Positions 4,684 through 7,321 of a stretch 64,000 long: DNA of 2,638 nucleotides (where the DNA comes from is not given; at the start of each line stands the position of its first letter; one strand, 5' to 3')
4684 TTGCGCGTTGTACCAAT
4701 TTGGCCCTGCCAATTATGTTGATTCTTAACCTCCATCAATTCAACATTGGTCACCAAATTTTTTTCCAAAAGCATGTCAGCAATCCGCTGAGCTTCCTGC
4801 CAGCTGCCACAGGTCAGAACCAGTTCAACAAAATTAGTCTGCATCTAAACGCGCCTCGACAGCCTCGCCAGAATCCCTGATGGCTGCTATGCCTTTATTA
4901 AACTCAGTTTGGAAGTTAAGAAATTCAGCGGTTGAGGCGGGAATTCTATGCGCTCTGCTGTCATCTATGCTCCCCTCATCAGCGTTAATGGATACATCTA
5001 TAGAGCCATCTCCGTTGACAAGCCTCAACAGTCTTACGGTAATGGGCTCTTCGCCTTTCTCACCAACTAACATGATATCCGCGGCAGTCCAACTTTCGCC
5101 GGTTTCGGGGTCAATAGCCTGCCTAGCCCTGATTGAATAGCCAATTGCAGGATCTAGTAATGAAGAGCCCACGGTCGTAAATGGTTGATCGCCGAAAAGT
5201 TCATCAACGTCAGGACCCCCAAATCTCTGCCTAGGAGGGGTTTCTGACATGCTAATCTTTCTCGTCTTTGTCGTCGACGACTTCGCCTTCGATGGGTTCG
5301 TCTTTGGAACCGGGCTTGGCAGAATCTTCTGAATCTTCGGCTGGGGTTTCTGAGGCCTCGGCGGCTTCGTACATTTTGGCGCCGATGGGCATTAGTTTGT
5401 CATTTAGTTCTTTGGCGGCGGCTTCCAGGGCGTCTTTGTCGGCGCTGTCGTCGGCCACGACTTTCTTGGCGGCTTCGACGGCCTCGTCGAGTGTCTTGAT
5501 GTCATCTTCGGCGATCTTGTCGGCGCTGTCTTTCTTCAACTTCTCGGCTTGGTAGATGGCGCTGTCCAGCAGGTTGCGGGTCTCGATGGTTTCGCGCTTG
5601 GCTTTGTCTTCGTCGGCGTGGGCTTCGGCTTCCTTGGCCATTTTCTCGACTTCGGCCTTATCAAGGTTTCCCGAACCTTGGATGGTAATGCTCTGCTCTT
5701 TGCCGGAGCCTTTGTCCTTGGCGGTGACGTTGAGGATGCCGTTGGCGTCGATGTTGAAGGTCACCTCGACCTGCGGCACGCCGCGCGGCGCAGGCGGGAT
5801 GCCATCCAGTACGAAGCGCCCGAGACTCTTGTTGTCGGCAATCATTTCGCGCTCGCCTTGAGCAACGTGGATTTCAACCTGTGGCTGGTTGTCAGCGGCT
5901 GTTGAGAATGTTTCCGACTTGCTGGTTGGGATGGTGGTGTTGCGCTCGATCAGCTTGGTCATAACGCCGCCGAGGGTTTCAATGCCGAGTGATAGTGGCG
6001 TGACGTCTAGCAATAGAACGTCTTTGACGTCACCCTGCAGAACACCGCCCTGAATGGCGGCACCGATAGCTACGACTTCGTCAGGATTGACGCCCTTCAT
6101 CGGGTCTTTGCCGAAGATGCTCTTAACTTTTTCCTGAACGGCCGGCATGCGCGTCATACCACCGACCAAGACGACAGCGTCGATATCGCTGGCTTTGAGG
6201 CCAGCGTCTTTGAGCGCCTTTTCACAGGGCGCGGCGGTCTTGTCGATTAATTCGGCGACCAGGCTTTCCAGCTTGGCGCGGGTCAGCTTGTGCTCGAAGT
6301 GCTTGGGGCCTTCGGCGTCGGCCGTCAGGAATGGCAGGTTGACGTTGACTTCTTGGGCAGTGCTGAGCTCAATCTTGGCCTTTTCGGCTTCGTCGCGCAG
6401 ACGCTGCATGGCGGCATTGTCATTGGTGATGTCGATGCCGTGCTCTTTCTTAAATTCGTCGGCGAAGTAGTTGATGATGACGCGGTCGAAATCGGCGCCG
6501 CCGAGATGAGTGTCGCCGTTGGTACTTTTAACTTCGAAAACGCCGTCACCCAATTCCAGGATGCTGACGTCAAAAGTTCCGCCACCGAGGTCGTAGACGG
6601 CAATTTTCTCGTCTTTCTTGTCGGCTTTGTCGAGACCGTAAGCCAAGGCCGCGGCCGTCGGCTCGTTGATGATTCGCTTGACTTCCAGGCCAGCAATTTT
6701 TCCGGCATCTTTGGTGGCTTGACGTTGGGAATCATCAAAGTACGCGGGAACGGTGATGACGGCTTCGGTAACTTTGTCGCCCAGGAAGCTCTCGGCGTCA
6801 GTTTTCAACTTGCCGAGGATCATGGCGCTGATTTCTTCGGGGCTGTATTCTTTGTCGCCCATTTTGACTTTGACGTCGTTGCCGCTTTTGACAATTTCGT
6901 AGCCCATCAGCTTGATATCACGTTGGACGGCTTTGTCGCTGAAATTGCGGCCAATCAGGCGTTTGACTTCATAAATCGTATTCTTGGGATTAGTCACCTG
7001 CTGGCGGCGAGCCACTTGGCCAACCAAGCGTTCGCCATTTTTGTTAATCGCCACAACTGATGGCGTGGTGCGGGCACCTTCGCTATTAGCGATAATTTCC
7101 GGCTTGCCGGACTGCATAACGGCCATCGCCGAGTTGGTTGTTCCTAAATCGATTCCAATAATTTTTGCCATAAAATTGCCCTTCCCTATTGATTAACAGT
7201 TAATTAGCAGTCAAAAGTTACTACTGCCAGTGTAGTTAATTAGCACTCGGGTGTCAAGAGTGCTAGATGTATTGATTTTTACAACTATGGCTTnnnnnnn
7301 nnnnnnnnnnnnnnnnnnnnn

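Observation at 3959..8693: Small AT-rich orphan ORFs occupy every junction of the hrcA-grpE-dnaK-dnaJ operon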

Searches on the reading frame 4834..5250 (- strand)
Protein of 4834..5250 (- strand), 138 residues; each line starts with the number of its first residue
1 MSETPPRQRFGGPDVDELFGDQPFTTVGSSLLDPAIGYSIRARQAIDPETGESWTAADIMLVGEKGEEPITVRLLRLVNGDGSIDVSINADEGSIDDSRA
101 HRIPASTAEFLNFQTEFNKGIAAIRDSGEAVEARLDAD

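Call 3: search_protein_families(library=pfam, proteins=[window:4834-5250:-], max_evalue=1)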
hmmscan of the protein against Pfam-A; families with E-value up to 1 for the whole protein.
window:4834-5250:- (138 aa): 0 families

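Call 4: search_protein_families(library=ncbifam, proteins=[window:4834-5250:-], max_evalue=1)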
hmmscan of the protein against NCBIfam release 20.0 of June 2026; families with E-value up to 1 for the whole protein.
window:4834-5250:- (138 aa): 0 families

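Call 8: find_encoding_contigs(protein=window:4834-5250:-, flank=10000, max_places=6)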
Protein window:4834-5250:- (138 aa): 1 contig read that carries it; 1 place shown.
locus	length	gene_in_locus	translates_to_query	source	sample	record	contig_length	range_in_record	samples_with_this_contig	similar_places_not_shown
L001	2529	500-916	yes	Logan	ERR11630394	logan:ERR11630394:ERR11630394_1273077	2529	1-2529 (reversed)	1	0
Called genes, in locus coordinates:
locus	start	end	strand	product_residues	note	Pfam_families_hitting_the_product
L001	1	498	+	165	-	?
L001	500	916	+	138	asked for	-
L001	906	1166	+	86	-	PF03091:CutA1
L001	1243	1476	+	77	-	-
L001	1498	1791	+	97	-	-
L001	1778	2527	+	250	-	?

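Call 41: search_protein_families(library=phrogs, proteins=[window:4834-5250:-], max_evalue=0.1)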
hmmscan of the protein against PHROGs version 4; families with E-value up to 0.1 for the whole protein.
window:4834-5250:- (138 aa): 0 families

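Call 42: search_protein_families(library=padloc, proteins=[window:4834-5250:-], max_evalue=0.1)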
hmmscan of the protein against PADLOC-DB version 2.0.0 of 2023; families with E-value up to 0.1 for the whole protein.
window:4834-5250:- (138 aa): 0 families

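Call 104: search_solved_structures(query=window:4834-5250:-, max_evalue=1)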
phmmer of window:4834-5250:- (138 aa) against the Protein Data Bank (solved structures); distinct sequences matched with E-value up to 1: 0.

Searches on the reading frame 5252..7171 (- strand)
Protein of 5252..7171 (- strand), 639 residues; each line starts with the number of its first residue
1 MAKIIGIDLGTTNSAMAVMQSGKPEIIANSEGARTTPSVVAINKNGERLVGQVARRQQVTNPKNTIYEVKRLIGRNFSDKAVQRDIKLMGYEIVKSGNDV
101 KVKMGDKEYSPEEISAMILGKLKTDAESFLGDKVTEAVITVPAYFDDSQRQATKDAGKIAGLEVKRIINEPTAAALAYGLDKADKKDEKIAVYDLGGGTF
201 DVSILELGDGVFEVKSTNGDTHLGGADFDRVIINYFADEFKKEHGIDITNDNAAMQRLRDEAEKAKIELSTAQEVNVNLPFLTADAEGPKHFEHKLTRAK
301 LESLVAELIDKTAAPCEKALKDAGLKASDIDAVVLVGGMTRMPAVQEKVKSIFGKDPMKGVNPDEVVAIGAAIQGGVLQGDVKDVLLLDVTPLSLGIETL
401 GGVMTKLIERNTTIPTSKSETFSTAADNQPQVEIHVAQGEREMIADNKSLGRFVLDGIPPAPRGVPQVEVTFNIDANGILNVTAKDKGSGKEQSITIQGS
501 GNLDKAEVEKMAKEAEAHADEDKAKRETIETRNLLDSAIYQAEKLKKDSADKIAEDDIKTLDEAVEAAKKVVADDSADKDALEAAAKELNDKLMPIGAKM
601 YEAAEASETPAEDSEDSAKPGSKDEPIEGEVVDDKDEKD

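Call 13: find_homologous_proteins(query=window:5252-7171:-, max_evalue=1e-100)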
Query window:5252-7171:- (639 aa): 8000 proteins with E <= 1e-100 among 8000 candidates; the best 120 are listed.
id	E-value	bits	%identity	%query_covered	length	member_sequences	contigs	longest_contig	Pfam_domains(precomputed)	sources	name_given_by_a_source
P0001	0.0e+0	1356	100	100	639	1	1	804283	PF00012.27,PF06723.20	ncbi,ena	-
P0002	0.0e+0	1242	92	99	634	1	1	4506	PF00012.27,PF06723.20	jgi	jgi:molecular chaperone DnaK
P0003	0.0e+0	1242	91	100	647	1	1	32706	PF00012.27,PF06723.20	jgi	jgi:molecular chaperone DnaK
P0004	0.0e+0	1241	90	100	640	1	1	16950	PF00012.27,PF06723.20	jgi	jgi:molecular chaperone DnaK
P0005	0.0e+0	1233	91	99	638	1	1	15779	PF00012.27,PF06723.20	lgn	-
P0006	0.0e+0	1233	90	99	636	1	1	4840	PF00012.27,PF06723.20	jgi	jgi:molecular chaperone DnaK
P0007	0.0e+0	1231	90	100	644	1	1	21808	PF00012.27,PF06723.20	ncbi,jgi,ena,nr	ncbi:MAG TPA: molecular chaperone DnaK [Candidatus Dormibacteraeota bacterium]|nr:molecular chaperon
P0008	0.0e+0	1229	90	100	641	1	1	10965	PF00012.27,PF06723.20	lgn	-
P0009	0.0e+0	1229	90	99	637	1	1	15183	PF00012.27,PF06723.20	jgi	jgi:molecular chaperone DnaK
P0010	0.0e+0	1228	89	100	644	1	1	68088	PF00012.27,PF06723.20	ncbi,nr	ncbi:MAG TPA: molecular chaperone DnaK [Candidatus Saccharimonadales bacterium]|nr:molecular chapero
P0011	0.0e+0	1228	89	100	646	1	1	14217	PF00012.27,PF06723.20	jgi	jgi:molecular chaperone DnaK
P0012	0.0e+0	1228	89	100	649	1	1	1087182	PF00012.27,PF06723.20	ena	-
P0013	0.0e+0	1227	90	100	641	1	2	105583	PF00012.27,PF06723.20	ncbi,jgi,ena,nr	ncbi:MAG TPA: molecular chaperone DnaK [Verrucomicrobiae bacterium]|jgi:molecular chaperone DnaK|nr:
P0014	0.0e+0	1226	89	100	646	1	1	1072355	PF00012.27,PF06723.20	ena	-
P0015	0.0e+0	1226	91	100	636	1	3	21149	PF00012.27,PF06723.20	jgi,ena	-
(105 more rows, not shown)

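Call 14: find_encoding_contigs(protein=P0003, flank=6000, max_places=2)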
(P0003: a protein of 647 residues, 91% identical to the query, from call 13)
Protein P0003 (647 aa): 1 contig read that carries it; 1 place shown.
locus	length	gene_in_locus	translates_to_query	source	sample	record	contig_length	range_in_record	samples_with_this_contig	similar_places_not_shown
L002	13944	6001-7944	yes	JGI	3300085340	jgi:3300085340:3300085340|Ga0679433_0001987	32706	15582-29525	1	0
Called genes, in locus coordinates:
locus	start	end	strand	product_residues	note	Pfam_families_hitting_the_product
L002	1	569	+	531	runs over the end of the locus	PF03023:MurJ, PF01554:MatE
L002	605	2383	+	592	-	PF00009:GTP_EFTU, PF01926:MMR_HSR1 (weak), PF03144:GTP_EFTU_D2, PF00679:EFG_C, PF06421:LepA_C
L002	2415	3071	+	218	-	-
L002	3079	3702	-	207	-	PF00406:ADK, PF13207:AAA_17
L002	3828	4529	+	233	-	PF03444:WHD_HrcA (weak), PF01628:HrcA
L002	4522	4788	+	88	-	-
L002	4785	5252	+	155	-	PF01025:GrpE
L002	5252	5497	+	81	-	-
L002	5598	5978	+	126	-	-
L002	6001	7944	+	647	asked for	PF00012:HSP70, PF06723:MreB_Mbl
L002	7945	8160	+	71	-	-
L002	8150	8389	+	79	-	-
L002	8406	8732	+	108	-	-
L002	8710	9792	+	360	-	PF00226:DnaJ, PF01556:DnaJ_C, PF00684:DnaJ_CXXCXGXG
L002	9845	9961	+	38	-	-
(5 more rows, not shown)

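Call 15: find_encoding_contigs(protein=P0004, flank=6000, max_places=2)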
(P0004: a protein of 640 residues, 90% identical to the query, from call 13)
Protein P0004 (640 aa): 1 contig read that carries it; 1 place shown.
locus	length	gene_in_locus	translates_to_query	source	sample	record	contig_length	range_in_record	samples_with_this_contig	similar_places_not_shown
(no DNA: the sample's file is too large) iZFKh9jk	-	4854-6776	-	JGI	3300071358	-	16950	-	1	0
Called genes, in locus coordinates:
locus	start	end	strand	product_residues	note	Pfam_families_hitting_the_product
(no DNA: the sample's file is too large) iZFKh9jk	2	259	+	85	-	?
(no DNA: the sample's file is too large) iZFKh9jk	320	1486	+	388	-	PF18845:baeRF_family3, PF18848:baeRF_family6, PF18849:baeRF_family7, PF18851:baeRF_family8, PF18855:baeRF_family11 (weak)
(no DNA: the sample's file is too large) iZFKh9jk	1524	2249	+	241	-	PF00625:Guanylate_kin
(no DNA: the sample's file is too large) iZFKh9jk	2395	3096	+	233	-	PF03444:WHD_HrcA (faint), PF01628:HrcA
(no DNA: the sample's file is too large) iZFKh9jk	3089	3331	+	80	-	-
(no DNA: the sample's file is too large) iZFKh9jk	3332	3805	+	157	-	PF01025:GrpE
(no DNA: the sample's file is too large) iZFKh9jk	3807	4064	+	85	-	-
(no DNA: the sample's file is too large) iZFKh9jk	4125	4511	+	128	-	-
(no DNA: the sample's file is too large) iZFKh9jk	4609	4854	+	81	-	-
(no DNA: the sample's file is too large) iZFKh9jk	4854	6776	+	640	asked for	PF00012:HSP70, PF06723:MreB_Mbl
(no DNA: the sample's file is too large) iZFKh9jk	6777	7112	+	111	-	-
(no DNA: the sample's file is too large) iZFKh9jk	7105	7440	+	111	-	PF03091:CutA1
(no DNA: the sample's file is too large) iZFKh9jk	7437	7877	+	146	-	-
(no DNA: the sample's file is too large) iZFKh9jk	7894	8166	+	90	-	-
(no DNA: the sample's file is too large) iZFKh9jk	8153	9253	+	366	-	PF00226:DnaJ, PF01556:DnaJ_C, PF00684:DnaJ_CXXCXGXG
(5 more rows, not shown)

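Call 16: find_encoding_contigs(protein=P0005, flank=6000, max_places=2)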
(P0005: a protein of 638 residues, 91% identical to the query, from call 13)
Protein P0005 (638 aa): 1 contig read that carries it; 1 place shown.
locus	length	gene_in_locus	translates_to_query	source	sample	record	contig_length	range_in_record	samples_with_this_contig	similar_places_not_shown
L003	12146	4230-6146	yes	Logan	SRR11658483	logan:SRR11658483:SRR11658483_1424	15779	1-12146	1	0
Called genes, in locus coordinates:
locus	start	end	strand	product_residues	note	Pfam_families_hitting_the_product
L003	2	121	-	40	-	?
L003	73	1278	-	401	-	PF04932:Wzy_C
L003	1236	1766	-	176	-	-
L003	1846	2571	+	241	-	PF00625:Guanylate_kin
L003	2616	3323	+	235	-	PF03444:WHD_HrcA (weak), PF01628:HrcA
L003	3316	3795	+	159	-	PF01025:GrpE, PF25481:Nucleoprot-TPR (weak)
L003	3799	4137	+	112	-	-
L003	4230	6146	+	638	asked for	PF00012:HSP70, PF06723:MreB_Mbl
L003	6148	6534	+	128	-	-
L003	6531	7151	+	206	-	-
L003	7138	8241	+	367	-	PF00226:DnaJ, PF01556:DnaJ_C, PF27659:CHP02642 (faint), PF00684:DnaJ_CXXCXGXG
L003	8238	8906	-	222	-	PF00990:GGDEF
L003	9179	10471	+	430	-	PF08245:Mur_ligase_M, PF02875:Mur_ligase_C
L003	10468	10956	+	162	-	PF05618:RimB-like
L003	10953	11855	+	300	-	PF18030:Rimk_N, PF02955:GSH-S_ATP, PF14397:ATPgrasp_ST (faint), PF14398:ATPgrasp_YheCD (faint), PF02655:ATP-grasp_3, PF08443:RimK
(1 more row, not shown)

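Call 19: find_encoding_contigs(protein=P0007, flank=6000, max_places=2)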
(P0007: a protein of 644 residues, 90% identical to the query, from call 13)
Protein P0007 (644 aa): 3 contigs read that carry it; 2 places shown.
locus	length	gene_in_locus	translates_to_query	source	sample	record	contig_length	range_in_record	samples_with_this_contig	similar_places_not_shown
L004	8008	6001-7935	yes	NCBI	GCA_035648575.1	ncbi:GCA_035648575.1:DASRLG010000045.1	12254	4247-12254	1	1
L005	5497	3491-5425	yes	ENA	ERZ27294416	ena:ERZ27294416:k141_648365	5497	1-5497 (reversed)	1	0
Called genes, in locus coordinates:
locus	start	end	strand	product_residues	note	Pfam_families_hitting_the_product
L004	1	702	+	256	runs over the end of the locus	PF20582:UPF0758_N, PF04002:RadC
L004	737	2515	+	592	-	PF00009:GTP_EFTU, PF01926:MMR_HSR1 (weak), PF03144:GTP_EFTU_D2, PF00679:EFG_C, PF06421:LepA_C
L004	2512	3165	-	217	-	-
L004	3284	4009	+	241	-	PF00625:Guanylate_kin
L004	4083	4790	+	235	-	PF03444:WHD_HrcA (weak), PF01628:HrcA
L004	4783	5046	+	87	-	-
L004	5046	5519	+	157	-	PF01025:GrpE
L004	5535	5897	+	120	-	-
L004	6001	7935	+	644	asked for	PF00012:HSP70, PF06723:MreB_Mbl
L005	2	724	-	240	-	?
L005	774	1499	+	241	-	PF00625:Guanylate_kin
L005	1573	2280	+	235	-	PF03444:WHD_HrcA (weak), PF01628:HrcA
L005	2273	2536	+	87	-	-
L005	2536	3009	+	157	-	PF01025:GrpE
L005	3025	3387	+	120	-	-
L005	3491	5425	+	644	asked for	PF00012:HSP70, PF06723:MreB_Mbl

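Call 20: find_encoding_contigs(protein=P0010, flank=6000, max_places=2)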
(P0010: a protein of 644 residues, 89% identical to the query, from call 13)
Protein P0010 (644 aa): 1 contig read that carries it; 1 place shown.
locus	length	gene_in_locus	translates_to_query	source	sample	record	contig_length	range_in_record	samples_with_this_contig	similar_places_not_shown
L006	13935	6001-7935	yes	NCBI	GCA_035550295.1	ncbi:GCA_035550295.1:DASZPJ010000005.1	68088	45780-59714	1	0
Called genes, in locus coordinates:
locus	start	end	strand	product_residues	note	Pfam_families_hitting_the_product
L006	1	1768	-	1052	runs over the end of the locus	-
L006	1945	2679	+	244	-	PF00625:Guanylate_kin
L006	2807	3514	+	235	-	PF03444:WHD_HrcA (weak), PF01628:HrcA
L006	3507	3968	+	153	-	-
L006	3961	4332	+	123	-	-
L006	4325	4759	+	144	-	-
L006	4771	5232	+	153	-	PF01025:GrpE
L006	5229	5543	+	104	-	-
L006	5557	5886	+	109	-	-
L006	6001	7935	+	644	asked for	PF00012:HSP70, PF06723:MreB_Mbl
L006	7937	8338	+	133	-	-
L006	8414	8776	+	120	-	-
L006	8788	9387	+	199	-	-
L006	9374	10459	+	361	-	PF00226:DnaJ, PF01556:DnaJ_C, PF00684:DnaJ_CXXCXGXG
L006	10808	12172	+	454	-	PF02655:ATP-grasp_3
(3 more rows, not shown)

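Call 21: find_encoding_contigs(protein=P0015, flank=6000, max_places=2)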
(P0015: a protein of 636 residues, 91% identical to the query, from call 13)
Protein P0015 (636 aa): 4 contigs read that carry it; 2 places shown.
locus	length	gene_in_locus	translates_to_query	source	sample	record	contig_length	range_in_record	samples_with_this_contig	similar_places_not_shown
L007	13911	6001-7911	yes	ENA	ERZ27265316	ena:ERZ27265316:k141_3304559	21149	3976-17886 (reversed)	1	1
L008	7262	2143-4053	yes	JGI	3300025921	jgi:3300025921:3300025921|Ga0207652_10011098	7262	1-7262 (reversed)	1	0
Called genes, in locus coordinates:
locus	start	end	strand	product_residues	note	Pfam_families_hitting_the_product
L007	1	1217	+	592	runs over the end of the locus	PF00009:GTP_EFTU, PF01926:MMR_HSR1 (weak), PF03144:GTP_EFTU_D2, PF00679:EFG_C, PF06421:LepA_C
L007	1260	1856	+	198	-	-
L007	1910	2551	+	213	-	-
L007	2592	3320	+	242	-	PF00625:Guanylate_kin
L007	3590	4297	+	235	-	PF03444:WHD_HrcA (faint), PF01628:HrcA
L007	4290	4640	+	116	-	-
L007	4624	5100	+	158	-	PF01025:GrpE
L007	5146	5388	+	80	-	-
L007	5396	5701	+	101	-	-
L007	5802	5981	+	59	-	-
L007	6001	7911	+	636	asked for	PF00012:HSP70, PF06723:MreB_Mbl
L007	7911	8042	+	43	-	-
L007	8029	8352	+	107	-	PF03091:CutA1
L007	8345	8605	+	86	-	-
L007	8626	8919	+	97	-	-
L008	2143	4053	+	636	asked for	PF00012:HSP70, PF06723:MreB_Mbl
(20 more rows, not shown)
